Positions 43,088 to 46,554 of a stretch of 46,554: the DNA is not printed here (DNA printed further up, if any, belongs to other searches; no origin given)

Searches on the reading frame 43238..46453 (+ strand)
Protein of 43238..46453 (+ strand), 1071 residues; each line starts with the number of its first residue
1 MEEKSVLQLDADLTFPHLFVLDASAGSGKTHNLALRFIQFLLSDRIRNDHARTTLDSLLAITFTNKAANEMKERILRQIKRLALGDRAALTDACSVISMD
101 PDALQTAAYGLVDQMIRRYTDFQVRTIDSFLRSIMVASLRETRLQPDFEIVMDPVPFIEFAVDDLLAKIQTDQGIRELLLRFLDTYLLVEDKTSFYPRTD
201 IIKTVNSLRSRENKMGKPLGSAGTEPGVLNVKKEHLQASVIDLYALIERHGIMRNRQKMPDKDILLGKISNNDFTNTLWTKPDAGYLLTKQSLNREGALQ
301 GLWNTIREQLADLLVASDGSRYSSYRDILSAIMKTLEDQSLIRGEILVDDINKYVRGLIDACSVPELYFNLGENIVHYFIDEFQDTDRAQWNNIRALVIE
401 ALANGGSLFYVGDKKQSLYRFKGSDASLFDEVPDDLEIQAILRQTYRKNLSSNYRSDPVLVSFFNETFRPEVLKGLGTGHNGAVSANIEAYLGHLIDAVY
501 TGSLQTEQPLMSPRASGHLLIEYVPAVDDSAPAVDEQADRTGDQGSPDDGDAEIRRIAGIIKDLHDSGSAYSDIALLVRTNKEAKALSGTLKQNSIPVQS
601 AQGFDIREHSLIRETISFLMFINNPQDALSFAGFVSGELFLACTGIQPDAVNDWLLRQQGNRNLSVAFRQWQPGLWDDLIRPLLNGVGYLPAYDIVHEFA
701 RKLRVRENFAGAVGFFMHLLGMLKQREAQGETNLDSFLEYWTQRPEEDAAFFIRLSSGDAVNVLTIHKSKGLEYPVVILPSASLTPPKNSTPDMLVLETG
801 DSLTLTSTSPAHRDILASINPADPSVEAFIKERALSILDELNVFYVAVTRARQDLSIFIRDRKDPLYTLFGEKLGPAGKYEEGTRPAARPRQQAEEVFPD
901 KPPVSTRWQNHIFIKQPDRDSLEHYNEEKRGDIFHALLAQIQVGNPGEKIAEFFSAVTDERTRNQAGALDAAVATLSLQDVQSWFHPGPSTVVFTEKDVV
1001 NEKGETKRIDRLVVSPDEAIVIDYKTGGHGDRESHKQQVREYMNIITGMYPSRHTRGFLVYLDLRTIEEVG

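Call 61: search_protein_families(library=pfam, proteins=[window:43238-46453:+], max_evalue=0.00001)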
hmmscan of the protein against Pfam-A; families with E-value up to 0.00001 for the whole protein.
window:43238-46453:+ (1071 aa): 5 families
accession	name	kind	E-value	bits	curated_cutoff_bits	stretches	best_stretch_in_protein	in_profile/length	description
PF00580.27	UvrD-helicase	-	1.1e-32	114.3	23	1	20-435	17-269/271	UvrD/REP helicase N-terminal domain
PF13361.12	UvrD_C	-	4.3e-28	99.2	25.6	2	726-857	256-345/350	UvrD-like helicase C-terminal domain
PF13245.12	AAA_19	-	2.7e-10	41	25.1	0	18-80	13-66/134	AAA domain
PF13538.12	UvrD_C_2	-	3e-09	37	27.4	0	763-787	4-28/52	UvrD-like helicase C-terminal domain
PF12705.13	PDDEXK_1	-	3.8e-06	27.5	22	1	925-1064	32-189/247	PD-(D/E)XK nuclease superfamily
